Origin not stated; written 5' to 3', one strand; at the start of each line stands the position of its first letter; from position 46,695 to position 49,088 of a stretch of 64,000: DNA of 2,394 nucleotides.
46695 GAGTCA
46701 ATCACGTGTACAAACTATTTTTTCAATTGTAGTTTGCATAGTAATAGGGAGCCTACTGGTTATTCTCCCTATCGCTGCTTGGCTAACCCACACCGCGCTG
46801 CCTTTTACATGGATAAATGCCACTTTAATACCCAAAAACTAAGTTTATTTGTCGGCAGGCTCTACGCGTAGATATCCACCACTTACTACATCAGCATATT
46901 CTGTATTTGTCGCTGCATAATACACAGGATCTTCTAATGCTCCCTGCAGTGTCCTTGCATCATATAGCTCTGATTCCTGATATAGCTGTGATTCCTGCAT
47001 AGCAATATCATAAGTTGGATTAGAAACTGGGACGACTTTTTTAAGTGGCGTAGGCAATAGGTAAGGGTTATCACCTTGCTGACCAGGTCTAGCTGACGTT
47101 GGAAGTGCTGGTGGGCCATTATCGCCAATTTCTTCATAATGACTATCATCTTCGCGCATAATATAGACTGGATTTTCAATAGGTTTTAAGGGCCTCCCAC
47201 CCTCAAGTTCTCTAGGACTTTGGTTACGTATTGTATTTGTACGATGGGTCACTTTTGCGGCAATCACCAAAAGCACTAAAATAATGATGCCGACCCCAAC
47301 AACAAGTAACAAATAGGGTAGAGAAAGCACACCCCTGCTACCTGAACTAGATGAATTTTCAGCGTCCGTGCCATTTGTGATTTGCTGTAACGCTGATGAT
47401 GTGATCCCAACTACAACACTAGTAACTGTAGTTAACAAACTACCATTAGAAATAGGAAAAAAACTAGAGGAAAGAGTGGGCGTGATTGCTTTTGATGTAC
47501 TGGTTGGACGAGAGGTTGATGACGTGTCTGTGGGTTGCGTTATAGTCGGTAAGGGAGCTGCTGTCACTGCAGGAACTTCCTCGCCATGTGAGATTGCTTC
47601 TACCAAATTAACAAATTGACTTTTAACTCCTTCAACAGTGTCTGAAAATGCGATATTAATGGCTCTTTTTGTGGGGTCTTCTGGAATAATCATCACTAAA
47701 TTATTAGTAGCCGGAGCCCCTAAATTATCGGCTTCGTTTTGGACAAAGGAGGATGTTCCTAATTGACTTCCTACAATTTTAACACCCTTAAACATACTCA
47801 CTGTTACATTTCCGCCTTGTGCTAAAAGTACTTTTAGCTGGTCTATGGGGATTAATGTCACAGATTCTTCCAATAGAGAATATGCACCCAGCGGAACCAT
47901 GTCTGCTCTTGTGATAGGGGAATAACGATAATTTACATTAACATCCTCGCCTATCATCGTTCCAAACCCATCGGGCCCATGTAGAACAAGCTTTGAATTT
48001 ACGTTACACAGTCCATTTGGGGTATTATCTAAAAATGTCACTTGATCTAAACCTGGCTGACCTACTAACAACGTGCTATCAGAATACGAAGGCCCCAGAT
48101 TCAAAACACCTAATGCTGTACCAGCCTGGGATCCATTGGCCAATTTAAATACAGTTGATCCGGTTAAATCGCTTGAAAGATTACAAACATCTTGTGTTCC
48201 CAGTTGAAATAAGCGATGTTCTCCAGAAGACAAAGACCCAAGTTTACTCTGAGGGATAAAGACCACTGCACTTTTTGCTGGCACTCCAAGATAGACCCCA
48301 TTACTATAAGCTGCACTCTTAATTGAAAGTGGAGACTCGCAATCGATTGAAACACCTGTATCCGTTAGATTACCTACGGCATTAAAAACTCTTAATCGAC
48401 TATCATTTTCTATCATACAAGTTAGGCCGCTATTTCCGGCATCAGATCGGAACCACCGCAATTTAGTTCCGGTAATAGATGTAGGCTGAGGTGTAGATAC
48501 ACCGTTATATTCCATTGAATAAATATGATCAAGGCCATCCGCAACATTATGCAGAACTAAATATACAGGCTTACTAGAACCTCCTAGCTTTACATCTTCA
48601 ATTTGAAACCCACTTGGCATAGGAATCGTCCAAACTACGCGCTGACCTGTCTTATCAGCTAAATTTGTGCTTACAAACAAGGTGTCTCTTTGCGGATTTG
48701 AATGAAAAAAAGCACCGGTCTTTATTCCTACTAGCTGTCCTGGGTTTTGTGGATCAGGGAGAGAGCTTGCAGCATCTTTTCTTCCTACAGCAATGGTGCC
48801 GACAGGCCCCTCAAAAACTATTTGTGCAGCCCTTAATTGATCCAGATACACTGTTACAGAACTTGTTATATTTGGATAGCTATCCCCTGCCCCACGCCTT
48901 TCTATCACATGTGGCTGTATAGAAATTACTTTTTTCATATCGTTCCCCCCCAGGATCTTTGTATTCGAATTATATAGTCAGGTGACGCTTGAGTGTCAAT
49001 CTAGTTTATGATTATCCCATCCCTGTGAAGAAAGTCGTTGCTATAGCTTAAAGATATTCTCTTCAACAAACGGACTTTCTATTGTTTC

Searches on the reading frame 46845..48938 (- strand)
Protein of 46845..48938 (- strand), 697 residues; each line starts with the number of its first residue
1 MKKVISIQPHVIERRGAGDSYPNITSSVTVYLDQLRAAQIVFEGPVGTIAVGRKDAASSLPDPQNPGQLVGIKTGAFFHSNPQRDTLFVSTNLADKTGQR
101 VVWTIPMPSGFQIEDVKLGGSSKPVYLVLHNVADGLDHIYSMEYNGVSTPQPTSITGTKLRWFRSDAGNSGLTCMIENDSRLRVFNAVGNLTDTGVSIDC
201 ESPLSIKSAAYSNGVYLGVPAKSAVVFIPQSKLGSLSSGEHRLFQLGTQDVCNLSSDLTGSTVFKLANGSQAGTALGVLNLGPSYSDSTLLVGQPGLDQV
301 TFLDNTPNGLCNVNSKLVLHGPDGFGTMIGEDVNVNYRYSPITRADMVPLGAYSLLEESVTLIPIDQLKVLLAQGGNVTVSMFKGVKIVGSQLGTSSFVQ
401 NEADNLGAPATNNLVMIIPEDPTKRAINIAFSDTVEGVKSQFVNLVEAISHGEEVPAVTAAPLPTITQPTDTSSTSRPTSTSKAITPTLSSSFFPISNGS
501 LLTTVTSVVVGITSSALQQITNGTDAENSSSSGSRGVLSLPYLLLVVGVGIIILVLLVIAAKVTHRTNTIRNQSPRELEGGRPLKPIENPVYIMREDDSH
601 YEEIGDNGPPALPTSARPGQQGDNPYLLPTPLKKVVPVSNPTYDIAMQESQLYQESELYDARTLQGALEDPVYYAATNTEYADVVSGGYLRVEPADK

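Call 3: search_protein_families(library=pfam, proteins=[window:46845-48938:-], max_evalue=0.1)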
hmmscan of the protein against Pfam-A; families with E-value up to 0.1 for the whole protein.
window:46845-48938:- (697 aa): 0 families

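Call 6: find_homologous_proteins(query=window:46845-48938:-, max_evalue=0.001)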
Query window:46845-48938:- (697 aa): 2 proteins with E <= 0.001 among 8000 candidates.
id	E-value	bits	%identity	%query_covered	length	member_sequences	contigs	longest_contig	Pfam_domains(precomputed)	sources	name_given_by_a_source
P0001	0.0e+0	1537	100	100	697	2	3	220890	-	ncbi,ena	-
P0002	7.3e-214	730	55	98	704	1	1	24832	-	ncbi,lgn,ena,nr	ncbi:MAG: hypothetical protein EXS67_05570 [Candidatus Margulisbacteria bacterium]|nr:hypothetical p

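Call 8: list_cluster_members(proteins=[P0001, P0002])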
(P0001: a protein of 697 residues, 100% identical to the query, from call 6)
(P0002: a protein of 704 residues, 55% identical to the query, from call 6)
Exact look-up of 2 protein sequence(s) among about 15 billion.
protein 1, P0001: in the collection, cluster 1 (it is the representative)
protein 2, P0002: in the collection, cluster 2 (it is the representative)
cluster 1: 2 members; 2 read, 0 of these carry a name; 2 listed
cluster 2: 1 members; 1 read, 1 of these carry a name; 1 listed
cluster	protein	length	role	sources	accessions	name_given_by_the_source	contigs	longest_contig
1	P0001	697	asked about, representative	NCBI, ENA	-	-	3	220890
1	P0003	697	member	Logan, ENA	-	-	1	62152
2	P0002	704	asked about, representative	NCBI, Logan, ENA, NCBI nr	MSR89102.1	MAG: hypothetical protein EXS67_05570 [Candidatus Margulisbacteria bacterium] | hypothetical protein [Candidatus Margulisiibacteriota bacterium]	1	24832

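Call 13: find_encoding_contigs(protein=P0002, flank=10000, max_places=4)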
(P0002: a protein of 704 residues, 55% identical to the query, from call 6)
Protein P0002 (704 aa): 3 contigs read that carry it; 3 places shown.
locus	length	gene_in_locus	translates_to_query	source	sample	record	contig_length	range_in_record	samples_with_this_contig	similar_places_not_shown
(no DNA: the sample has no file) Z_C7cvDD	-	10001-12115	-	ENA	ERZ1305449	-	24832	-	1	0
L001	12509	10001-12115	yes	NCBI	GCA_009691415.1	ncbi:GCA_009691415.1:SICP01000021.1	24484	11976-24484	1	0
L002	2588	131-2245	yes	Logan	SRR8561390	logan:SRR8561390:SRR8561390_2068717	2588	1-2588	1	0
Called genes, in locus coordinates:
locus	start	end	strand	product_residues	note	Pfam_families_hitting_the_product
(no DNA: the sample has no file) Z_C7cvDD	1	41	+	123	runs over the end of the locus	PF01312:Bac_export_2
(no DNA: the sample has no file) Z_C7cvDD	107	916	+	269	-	PF22692:LlgE_F_G_D1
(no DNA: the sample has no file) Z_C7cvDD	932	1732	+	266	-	PF00460:Flg_bb_rod (weak), PF22692:LlgE_F_G_D1, PF06429:Flg_bbr_C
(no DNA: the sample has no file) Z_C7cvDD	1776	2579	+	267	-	PF22692:LlgE_F_G_D1, PF06429:Flg_bbr_C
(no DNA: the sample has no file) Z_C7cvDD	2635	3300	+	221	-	PF13144:ChapFlgA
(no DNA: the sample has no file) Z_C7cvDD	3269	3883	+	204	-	PF02107:FlgH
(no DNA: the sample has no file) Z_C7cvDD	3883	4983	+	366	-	PF02119:FlgI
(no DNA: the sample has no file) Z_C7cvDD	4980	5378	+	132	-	-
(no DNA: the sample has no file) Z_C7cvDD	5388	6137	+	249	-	PF04542:Sigma70_r2, PF07638:Sigma70_ECF (weak), PF04545:Sigma70_r4, PF08281:Sigma70_r4_2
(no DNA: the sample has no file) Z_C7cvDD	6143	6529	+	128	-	-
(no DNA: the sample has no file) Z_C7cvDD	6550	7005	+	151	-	PF06429:Flg_bbr_C (weak)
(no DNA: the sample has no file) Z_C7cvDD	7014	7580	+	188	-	PF02049:FliE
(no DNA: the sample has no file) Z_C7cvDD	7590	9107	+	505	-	PF08345:YscJ_FliF_C (faint), PF01514:YscJ_FliF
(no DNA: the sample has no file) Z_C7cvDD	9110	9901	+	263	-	PF14841:FliG_M (faint), PF14842:FliG_N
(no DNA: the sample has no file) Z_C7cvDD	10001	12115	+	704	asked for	-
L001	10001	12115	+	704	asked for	-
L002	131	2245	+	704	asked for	-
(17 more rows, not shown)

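Call 14: find_encoding_contigs(protein=P0001, flank=3000, max_places=4)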
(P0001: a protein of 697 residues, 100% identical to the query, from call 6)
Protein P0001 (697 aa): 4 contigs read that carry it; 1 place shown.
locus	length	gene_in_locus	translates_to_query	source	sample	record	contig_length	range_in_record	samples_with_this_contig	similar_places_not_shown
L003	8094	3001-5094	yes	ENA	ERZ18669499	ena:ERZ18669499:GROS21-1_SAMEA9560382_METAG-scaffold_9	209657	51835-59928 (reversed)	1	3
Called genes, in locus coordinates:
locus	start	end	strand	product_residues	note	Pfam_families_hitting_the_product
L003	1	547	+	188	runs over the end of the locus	PF02049:FliE (weak)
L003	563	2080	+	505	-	PF08345:YscJ_FliF_C (faint), PF01514:YscJ_FliF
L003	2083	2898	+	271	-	PF14842:FliG_N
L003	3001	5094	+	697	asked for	-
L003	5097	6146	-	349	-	PF05090:HTTM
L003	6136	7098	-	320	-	PF22777:VKGC_lumenal_dom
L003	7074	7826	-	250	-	PF07484:Collar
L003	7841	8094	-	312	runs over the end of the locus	PF07484:Collar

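Call 15: predict_structure(alignment_id=A1)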
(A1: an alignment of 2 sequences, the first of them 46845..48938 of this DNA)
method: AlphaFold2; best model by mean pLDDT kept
length: 697 residues; sequences in the alignment: 2
mean_pLDDT: 30.2   pTM: 0.18
mean pLDDT of the five models: 30.2, 28.3, 27.0, 26.5, 25.2
residues with pLDDT >= 90: 0; 70-90: 9; 50-70: 11; < 50: 677
segments of 3 or more residues with pLDDT < 50: 1-543, 564-697
pLDDT, mean of each block of 10 residues (from residue 1): 27 27 26 31 27 28 35 32 34 33 36 33 33 32 28 25 24 25 27 27 23 24 27 30 27 24 26 27 26 29 28 28 28 29 30 27 32 29 25 25 28 32 31 33 39 31 23 25 23 23 28 30 32 35 60 71 46 35 32 37 35 32 30 28 27 25 26 25 24 29
secondary structure, 60 per line:
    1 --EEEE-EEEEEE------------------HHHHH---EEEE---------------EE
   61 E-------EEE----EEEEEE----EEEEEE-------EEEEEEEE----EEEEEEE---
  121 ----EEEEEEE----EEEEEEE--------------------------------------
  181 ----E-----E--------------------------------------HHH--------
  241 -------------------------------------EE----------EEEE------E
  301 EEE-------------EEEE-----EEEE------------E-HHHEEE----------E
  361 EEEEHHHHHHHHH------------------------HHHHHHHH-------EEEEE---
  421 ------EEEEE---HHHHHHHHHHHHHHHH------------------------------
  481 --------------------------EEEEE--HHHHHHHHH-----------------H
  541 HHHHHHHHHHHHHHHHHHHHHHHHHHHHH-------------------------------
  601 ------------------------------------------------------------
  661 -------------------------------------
elements in order (helices of 4 or more, strands of 3 or more residues): E3-6 E8-13 H32-36 E40-43 E59-61 E69-71 E76-81 E86-91 E99-106 E111-117 E125-131 E136-142 E290-293 E300-303 E317-320 E326-329 E347-349 E360-364 H365-373 H398-405 E413-417 E427-431 H435-450 E507-511 H514-522 H540-569

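Call 16: search_protein_representatives(alignment_id=A1)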
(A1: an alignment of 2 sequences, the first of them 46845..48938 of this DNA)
Query: 2 sequences, 742 profile positions. Proteins with E-value up to 0.001 (for the whole library): 1; up to 1e-10: 1; up to 1e-30: 1. The best 1 are listed.
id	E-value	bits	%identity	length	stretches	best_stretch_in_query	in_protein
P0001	0.0e+00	1432.8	-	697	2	1-693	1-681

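Call 17: find_related_loci(query=A1, collection=genome_contigs, flank=10000)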
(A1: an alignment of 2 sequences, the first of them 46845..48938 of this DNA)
Query A1 (697 aa) in genome_contigs; peptide patterns used: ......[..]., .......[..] (x = any residue, [..] = any of these).
256 stretches matched a pattern; 1 encode a relative of the query (tblastn E <= 1e-3); 1 distinct loci.
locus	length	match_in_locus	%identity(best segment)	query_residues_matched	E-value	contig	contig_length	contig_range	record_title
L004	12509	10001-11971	55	1-681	0e+0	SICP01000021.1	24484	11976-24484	MAG: Candidatus Margulisiibacteriota bacterium isolate Baikal-deep-G208 BACOMB-C9577, whole genome shotgun sequence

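Call 18: find_related_loci(query=A1, collection=metagenome_contigs, flank=10000)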
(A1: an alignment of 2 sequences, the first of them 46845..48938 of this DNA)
Query A1 (697 aa) in metagenome_contigs; peptide patterns used: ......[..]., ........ (x = any residue, [..] = any of these).
220 stretches matched a pattern, but none encodes a relative of the query by tblastn (E <= 1e-3).

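Call 20: search_solved_structures(query=A1, max_evalue=10)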
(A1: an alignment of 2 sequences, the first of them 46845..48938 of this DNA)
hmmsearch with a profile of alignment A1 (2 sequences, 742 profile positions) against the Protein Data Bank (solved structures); distinct sequences matched with E-value up to 10: 2.
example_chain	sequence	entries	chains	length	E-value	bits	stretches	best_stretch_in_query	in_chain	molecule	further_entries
6h7w_Q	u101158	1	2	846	1.9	9.8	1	613-705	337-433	Vacuolar protein sorting-associated protein 35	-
7blp_A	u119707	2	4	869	1.9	9.8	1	613-705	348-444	Vacuolar protein sorting-associated protein 35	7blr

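Call 26: search_protein_families(library=pfam, proteins=[window:46845-48938:-, P0002], max_evalue=10)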
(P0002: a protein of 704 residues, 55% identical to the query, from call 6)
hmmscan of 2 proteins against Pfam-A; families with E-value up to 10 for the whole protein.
window:46845-48938:- (697 aa): 0 families

P0002 (704 aa): 1 family
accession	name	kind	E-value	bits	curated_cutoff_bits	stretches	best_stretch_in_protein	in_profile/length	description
PF11152.14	CCB2_CCB4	-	0.2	11.4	26.3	1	490-530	20-60/195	Cofactor assembly of complex C subunit B, CCB2/CCB4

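Call 27: search_protein_families(library=ncbifam, proteins=[window:46845-48938:-, P0002], max_evalue=1)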
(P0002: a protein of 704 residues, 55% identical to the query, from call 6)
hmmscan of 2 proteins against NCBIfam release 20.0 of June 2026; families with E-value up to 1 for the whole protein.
window:46845-48938:- (697 aa): 0 families

P0002 (704 aa): 0 families

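Call 52: search_protein_families(library=phrogs, proteins=[window:46845-48938:-, P0002], max_evalue=1)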
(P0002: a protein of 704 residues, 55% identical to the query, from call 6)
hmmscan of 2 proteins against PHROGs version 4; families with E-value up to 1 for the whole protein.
window:46845-48938:- (697 aa): 1 family
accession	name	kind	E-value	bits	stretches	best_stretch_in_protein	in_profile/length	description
phrog_232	-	tail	0.65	10.6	0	423-534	169-285/296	baseplate wedge subunit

P0002 (704 aa): 0 families

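Call 53: search_protein_families(library=padloc, proteins=[window:46845-48938:-, P0002], max_evalue=1)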
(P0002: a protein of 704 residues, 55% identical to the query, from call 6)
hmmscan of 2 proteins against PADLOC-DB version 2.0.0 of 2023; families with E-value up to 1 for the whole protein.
window:46845-48938:- (697 aa): 0 families

P0002 (704 aa): 0 families

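Call 58: find_related_loci(query=A1, collection=viral_contigs, flank=5000)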
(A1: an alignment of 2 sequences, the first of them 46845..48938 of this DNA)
Query A1 (697 aa) in viral_contigs; peptide patterns used: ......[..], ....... (x = any residue, [..] = any of these).
334 stretches matched a pattern, but none encodes a relative of the query by tblastn (E <= 1e-3).

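Call 59: search_dna_similar(query=window:46845-48938:-, collection=phages, mode=protein, max_evalue=0.01)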
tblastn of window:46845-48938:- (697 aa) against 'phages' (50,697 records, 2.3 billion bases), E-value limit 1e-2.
No match.

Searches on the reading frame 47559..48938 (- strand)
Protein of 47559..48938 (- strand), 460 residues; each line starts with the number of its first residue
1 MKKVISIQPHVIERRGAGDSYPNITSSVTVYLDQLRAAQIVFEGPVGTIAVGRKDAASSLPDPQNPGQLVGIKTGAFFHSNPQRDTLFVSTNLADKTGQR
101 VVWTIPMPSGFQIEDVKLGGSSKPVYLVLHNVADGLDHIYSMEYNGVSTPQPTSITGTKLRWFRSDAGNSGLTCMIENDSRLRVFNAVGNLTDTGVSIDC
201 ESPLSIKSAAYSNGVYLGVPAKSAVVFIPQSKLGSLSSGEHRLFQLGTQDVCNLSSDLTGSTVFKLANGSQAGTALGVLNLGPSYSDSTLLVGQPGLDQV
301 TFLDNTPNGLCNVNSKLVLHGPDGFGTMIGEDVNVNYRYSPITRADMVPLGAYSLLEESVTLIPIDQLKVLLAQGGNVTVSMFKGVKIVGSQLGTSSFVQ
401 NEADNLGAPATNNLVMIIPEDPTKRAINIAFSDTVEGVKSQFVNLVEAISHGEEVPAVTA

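Call 47: predict_structure(alignment_id=A2)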
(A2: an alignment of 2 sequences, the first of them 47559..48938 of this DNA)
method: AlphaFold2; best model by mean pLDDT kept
length: 460 residues; sequences in the alignment: 2
mean_pLDDT: 30.6   pTM: 0.24
mean pLDDT of the five models: 30.6, 30.2, 28.7, 28.2, 27.3
residues with pLDDT >= 90: 0; 70-90: 0; 50-70: 0; < 50: 460
segments of 3 or more residues with pLDDT < 50: 1-460
pLDDT, mean of each block of 10 residues (from residue 1): 26 29 27 29 28 31 38 37 41 34 45 46 46 43 35 26 26 25 26 28 24 23 26 29 26 30 27 25 26 31 31 31 25 23 23 25 32 28 25 27 27 32 32 36 43 32
secondary structure, 60 per line:
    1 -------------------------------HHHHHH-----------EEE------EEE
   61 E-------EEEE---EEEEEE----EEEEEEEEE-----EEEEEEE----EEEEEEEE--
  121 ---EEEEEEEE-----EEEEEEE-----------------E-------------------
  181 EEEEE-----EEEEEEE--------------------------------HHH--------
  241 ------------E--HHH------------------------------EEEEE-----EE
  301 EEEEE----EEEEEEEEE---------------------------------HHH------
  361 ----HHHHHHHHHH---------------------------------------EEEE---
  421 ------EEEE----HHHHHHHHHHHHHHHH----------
elements in order: H32-37 E49-51 E58-61 E69-72 E76-81 E86-94 E100-106 E111-118 E124-131 E137-143 E181-185 E191-197 E289-293 E299-305 E310-318 H365-374 E414-417 E427-430 H435-450

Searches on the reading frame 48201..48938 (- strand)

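Call 26: search_protein_families(library=pfam, proteins=[window:48201-48938:-], max_evalue=10)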
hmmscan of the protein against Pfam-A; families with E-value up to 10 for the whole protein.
window:48201-48938:- (246 aa): 1 family
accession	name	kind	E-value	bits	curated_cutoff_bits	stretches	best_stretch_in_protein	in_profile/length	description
PF17201.10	Cache_3-Cache_2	-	0.25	11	27.7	1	68-105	96-132/299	Cache 3/Cache 2 fusion domain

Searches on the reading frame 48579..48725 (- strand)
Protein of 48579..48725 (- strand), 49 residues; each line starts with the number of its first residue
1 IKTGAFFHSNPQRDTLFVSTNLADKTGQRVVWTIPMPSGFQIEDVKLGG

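Call 19: find_related_loci(query=window:48579-48725:-, collection=metagenome_contigs, flank=10000)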
Query window:48579-48725:- (49 aa) in metagenome_contigs; peptide patterns used: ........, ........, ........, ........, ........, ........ (x = any residue, [..] = any of these).
333 stretches matched a pattern, but none encodes a relative of the query by tblastn (E <= 1e-3).
